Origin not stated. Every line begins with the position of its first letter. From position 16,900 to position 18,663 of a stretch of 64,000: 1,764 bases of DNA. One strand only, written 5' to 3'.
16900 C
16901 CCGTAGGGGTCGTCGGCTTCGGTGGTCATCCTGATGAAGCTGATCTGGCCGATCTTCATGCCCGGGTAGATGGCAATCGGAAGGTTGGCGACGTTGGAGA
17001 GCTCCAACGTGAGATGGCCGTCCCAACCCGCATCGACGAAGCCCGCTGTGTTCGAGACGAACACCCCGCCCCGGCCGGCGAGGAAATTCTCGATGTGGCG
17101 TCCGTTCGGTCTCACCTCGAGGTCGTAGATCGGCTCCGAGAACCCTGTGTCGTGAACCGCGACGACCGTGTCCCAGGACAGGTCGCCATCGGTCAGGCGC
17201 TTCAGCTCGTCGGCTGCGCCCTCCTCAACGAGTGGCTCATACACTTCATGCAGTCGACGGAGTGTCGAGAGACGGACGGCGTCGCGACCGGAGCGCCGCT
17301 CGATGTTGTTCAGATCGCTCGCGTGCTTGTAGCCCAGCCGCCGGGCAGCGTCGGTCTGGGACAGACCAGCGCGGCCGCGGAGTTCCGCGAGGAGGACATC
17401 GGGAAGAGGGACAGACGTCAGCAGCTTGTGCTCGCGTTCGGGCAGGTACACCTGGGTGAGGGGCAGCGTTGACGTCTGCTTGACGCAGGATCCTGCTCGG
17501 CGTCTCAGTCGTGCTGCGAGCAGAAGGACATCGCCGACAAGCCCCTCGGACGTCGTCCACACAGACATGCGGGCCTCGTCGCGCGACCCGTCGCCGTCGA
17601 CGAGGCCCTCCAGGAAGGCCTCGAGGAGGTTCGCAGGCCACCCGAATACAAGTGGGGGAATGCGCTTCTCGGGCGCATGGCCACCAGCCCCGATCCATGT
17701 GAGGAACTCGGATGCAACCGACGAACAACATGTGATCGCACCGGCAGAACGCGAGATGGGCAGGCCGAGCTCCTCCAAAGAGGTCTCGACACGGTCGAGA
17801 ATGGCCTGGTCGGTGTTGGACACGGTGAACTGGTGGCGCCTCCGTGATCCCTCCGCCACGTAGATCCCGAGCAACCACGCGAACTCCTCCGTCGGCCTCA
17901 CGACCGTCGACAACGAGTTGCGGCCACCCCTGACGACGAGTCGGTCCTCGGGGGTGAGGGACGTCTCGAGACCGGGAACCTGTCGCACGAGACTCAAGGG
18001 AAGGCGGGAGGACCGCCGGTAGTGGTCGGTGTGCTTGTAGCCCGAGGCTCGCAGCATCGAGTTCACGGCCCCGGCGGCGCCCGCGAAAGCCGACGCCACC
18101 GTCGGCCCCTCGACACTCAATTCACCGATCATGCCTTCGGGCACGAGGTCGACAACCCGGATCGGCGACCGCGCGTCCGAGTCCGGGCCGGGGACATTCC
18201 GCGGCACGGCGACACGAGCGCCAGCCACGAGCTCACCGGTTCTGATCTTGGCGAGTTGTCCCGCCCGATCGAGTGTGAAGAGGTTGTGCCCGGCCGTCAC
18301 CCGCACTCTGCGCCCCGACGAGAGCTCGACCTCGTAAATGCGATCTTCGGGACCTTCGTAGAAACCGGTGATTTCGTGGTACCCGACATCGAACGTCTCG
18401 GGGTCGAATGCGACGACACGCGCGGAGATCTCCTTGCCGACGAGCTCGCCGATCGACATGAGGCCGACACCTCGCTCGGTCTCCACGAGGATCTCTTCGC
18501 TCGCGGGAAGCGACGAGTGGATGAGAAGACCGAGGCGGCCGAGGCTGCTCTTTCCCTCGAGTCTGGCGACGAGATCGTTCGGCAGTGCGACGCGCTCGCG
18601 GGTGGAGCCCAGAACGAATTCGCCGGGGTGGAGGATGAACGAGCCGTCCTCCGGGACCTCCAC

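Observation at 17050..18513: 488-codon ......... intein splitting the catalytic HS|TAGF motif of dCTP deaminase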

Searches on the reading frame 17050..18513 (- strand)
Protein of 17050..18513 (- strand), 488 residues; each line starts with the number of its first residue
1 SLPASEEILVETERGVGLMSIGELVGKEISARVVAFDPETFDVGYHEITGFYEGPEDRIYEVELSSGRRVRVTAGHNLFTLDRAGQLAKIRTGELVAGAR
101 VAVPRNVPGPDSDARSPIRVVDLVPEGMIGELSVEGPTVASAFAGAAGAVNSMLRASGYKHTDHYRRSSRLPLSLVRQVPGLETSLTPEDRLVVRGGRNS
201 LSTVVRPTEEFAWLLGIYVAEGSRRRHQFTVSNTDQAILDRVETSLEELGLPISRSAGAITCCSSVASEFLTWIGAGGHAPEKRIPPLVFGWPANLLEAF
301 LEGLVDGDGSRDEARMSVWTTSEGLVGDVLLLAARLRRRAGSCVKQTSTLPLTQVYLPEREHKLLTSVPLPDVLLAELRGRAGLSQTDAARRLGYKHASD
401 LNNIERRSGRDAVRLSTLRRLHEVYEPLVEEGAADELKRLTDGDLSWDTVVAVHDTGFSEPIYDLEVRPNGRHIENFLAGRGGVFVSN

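Call 4: search_protein_families(library=pfam, proteins=[window:17050-18513:-], max_evalue=1)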
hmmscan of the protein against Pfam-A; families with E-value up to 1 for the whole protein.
window:17050-18513:- (488 aa): 6 families
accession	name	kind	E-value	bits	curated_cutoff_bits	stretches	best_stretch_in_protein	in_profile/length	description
PF14890.11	Intein_splicing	-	8.3e-14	52.1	35.8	1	19-486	10-153/155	Intein splicing domain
PF14528.11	LAGLIDADG_3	-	4e-10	40.3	22.5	2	298-336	4-46/82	LAGLIDADG-like domain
PF13560.12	HTH_31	-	9e-08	32.8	27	1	374-426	5-55/64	Helix-turn-helix domain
PF05204.19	Hom_end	-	1.1e-06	29.1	21.1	2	296-336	13-56/110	Homing endonuclease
PF01381.28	HTH_3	-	0.00037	20.9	23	1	375-425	1-48/55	Helix-turn-helix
PF00502.25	Phycobilisome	-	0.32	11.4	22.2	0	393-437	10-54/155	Phycobilisome protein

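Call 5: search_protein_families(library=ncbifam, proteins=[window:17050-18513:-], max_evalue=1)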
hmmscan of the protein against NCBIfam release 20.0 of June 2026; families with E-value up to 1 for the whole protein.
window:17050-18513:- (488 aa): 16 families
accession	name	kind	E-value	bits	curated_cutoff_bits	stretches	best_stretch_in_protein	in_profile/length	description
NF011491.0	PRK14898.1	equivalog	2e-18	65.8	783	1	56-467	149-527/860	DNA-directed RNA polymerase subunit A''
NF005852.0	PRK07773.1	equivalog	3e-12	45.7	780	2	19-121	414-510/886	replicative DNA helicase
NF045703.1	rSAM_Tes_intein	exception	4.9e-12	44.5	1700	1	56-336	228-506/1040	tetraether lipid synthase Tes, intein-containing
NF011303.0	PRK14715.1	equivalog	8.8e-09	33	1585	1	32-335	943-1255/1627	DNA-directed DNA polymerase II large subunit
TIGR01445.1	intein_Nterm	domain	6e-05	24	24.5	1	2-80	2-83/83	intein N-terminal splicing region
NF003159.0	PRK04132.1-4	equivalog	0.00016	19.8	999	1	46-108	110-172/852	replication factor C small subunit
NF007079.0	PRK09532.1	equivalog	0.0047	15.2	1525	1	16-83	787-853/876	DNA polymerase III subunit alpha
NF038098.1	GyrA_w_intein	exception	0.015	13.2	1850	1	186-468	213-522/1232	intein-containing DNA gyrase subunit A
NF003158.0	PRK04132.1-3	equivalog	0.028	11.4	1750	1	62-109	128-175/1437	replication factor C small subunit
NF007408.0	PRK09943.1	equivalog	0.051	13.1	211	1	375-426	12-60/185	HTH-type transcriptional regulator PuuR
NF003157.0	PRK04132.1-2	equivalog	0.067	11.1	1103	0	259-334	229-303/864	replication factor C small subunit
NF011287.0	PRK14698.1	equivalog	0.12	10.3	1238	0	49-110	302-366/1017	V-type ATP synthase subunit A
NF011302.0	PRK14714.1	equivalog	0.14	9.6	1791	1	56-124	1006-1073/1350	DNA-directed DNA polymerase II large subunit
NF004915.0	PRK06274.1-1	equivalog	0.19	11.2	274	1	408-437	42-71/194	indolepyruvate oxidoreductase subunit beta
TIGR02612.1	mob_myst_A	hypoth_equivalog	0.21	11.5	122.6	1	377-423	32-77/150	mobile mystery protein A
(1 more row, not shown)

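Call 18: search_solved_structures(query=window:17050-18513:-, max_evalue=0.01, show_alignments=2)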
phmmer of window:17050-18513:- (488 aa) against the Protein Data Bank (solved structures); distinct sequences matched with E-value up to 0.01: 15.
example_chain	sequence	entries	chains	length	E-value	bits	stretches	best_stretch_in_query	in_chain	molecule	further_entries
2cw7_A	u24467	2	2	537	9.5e-18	67.3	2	56-113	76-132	Endonuclease PI-PkoII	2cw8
1mi8_A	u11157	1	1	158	2.8e-05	26.2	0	434-469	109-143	DnaB intein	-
6frh_A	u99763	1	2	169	0.00031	22.8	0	434-469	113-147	Replicative DNA helicase,Replicative DNA helicase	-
6frg_A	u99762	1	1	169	0.00034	22.6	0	434-469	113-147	Replicative DNA helicase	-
7qsu_A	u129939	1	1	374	0.00034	22.6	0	47-110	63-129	V-ATPase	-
7qss_A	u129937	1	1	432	0.00055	22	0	47-110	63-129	V-type ATP synthase alpha chain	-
5o9i_A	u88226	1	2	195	0.0011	21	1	30-112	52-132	Transcription initiation factor IIB,Transcription initiation factor IIB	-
1zd7_A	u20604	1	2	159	0.0014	20.6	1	16-83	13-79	DNA polymerase III alpha subunit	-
5ol1_A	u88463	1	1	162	0.0015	20.5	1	16-83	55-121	DNA polymerase III subunit alpha,DNA polymerase III subunit alpha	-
3nzm_A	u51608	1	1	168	0.0015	20.5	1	16-83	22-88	DNA polymerase III subunit alpha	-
5ol5_A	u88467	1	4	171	0.0017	20.4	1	16-83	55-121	DNA polymerase III subunit alpha,DNA polymerase III subunit alpha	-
1zde_A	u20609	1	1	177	0.0017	20.3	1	16-83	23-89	DNA polymerase III alpha subunit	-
5o9j_A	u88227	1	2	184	0.0042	19.1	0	17-105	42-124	Transcription initiation factor IIB,Transcription initiation factor IIB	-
4gig_A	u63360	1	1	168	0.0076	18.2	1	16-83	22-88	DNA polymerase III subunit alpha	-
6fre_A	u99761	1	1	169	0.008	18.1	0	434-469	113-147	Replicative DNA helicase,Replicative DNA helicase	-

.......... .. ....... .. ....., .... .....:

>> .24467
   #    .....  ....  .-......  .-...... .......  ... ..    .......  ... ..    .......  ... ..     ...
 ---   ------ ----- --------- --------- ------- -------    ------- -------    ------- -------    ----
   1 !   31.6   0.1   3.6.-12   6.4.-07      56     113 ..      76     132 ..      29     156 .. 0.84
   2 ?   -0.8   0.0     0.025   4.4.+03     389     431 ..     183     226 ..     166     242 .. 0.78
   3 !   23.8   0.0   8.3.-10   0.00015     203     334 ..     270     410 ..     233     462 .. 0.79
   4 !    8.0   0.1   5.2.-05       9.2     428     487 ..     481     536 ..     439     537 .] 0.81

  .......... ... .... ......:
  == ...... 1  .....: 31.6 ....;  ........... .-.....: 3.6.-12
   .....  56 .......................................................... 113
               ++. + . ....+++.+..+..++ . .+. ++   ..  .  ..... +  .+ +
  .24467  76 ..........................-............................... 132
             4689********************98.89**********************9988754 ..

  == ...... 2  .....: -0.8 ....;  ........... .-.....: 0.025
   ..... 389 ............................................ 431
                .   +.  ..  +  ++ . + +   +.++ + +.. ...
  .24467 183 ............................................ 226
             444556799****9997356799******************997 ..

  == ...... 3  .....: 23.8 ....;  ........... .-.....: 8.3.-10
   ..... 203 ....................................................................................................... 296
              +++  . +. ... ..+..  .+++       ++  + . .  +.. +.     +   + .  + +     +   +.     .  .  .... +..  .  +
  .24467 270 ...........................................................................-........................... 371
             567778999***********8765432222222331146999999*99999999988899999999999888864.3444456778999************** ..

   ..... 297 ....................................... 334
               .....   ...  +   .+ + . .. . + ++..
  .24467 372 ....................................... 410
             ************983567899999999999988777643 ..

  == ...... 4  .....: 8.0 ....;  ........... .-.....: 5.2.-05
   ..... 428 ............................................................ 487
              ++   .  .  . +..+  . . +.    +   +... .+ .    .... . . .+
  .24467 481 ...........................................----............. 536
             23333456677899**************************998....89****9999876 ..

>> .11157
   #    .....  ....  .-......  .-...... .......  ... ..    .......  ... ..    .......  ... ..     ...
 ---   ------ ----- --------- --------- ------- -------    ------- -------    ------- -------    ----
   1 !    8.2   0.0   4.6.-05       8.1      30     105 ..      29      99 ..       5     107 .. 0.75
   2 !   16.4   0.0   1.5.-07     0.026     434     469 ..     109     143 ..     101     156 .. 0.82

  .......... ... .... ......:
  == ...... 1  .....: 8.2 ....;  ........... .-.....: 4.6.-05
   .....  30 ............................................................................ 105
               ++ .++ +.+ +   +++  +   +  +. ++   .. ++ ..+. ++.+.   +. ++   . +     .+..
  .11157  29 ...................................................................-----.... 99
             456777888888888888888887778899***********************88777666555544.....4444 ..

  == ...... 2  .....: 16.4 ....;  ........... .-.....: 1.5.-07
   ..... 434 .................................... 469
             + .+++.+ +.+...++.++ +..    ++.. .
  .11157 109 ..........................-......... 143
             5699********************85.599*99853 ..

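Call 23: find_related_loci(query=A2, collection=genome_contigs, flank=3000)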
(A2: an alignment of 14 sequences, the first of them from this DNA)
Query A2 (488 aa) in genome_contigs; peptide patterns used: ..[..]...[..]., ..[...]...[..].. (x = any residue, [..] = any of these).
114 stretches matched a pattern; 44 encode a relative of the query (tblastn E <= 1e-3); 44 distinct loci.
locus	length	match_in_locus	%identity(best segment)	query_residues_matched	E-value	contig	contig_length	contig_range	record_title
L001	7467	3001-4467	60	1-488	0e+0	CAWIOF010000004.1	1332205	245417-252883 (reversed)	MAG: uncultured Actinomycetes bacterium isolate MFD05442.bin.2.274 genome assembly, contig: contig_6778, whole genome sh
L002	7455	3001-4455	61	1-488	0e+0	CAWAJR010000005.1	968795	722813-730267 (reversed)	MAG: uncultured Actinomycetes bacterium isolate MFD02416.bin.1.284 genome assembly, contig: contig_70640, whole genome s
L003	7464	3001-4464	59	1-488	2e-178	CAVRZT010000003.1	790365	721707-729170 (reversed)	MAG: uncultured Actinomycetes bacterium isolate MFD05942.bin.2.12 genome assembly, contig: contig_3812, whole genome sho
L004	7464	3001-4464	60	1-488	0e+0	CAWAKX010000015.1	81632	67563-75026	MAG: uncultured Actinomycetes bacterium isolate MFD02134.bin.2.164 genome assembly, contig: contig_3836, whole genome sh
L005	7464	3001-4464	58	1-488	3e-176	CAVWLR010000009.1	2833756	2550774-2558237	MAG: uncultured Actinomycetes bacterium isolate MFD09368.bin.2.19 genome assembly, contig: contig_4828, whole genome sho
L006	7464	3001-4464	58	1-488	2e-174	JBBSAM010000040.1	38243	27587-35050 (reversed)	MAG: Acidimicrobiia bacterium isolate La6_maxbin2.368 La6_maxbin2.368_K_1401218_L_38243_cov_66.9843, whole genome shotgu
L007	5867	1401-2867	54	1-488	1e-167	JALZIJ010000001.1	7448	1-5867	MAG: Actinomycetota bacterium isolate MOJ bin11 SC8837-39_k127_420902, whole genome shotgun sequence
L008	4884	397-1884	56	1-488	2e-170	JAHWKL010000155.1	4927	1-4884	MAG: Actinomycetota bacterium isolate 0813_bin15 NODE_155_length_4927_cov_17.151042, whole genome shotgun sequence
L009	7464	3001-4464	56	1-488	5e-166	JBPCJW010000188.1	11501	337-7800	MAG: Ilumatobacteraceae bacterium isolate TH_ant_mag_36 S1Ck127_2315463_flag_0_multi_21.9815_len_11501, whole genome sho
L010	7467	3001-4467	56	1-488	5e-164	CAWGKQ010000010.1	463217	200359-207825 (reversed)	MAG: uncultured Actinomycetes bacterium isolate MFD02199.bin.2.54 genome assembly, contig: contig_56432, whole genome sh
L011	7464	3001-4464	55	1-488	2e-163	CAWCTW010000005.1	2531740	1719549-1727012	MAG: uncultured Actinomycetes bacterium isolate MFD01721.bin.1.108 genome assembly, contig: contig_4692, whole genome sh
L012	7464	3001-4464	56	1-488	1e-160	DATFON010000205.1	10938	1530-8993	MAG TPA_asm: Solirubrobacterales bacterium isolate SMAG_U9278 k141_2538734, whole genome shotgun sequence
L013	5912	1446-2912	56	1-488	1e-160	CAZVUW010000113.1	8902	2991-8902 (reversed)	MAG TPA_asm: uncultured Actinomycetota bacterium isolate SRP268622_co1_52 genome assembly, contig: NODE_18974_length_890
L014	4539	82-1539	56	1-488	9e-161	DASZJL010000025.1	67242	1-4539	MAG TPA_asm: Acidimicrobiales bacterium isolate SMAG_U6628 k141_2784645, whole genome shotgun sequence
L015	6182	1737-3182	56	1-488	2e-159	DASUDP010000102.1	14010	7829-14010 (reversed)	MAG TPA_asm: Acidimicrobiales bacterium isolate SMAG_U1329 k141_920958, whole genome shotgun sequence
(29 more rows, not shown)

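Call 39: search_dna_similar(query=window:17050-18513:-, collection=phages, mode=protein, max_rows=25)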
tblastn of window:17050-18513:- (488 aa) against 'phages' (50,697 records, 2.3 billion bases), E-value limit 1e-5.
No match.

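Call 51: search_protein_representatives(protein=window:17050-18513:-)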
Query: 488 residues. Proteins with E-value up to 0.001 (for the whole library): 1423; up to 1e-10: 267; up to 1e-30: 60. The best 150 are listed.
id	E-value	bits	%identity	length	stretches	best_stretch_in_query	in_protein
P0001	0.0e+00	1040.1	100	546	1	19-488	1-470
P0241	4.1e-153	526.9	56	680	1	1-488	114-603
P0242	9.4e-113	393.8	44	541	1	1-476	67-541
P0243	1.9e-105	369.8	41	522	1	2-486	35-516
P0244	6.6e-102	358.1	56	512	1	1-313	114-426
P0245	1.1e-93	330.9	61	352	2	141-361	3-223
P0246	9.7e-93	327.8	41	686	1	1-488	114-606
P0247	4.7e-92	325.6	60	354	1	212-488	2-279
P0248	9.6e-84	298.2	54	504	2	21-282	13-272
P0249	1.7e-75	271.0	43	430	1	132-488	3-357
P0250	1.1e-69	251.8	53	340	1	112-343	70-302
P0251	1.2e-69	251.6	40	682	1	1-488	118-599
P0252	7.2e-68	245.8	53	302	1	20-252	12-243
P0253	4.5e-63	230.0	34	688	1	1-488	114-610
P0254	4.5e-62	226.7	46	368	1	64-385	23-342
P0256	1.1e-56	209.0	32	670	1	1-488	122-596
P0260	1.9e-53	198.3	31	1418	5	31-488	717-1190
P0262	6.4e-50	186.7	35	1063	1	1-488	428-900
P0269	9.6e-46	172.9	35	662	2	205-488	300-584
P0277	1.9e-41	158.7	31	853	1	31-488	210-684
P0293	4.3e-32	127.9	26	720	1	4-484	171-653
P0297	2.2e-31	125.5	28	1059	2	30-488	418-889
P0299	7.2e-31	123.8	27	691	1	1-488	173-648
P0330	1.9e-21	92.7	26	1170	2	54-487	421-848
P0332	7.4e-21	90.8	27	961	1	1-488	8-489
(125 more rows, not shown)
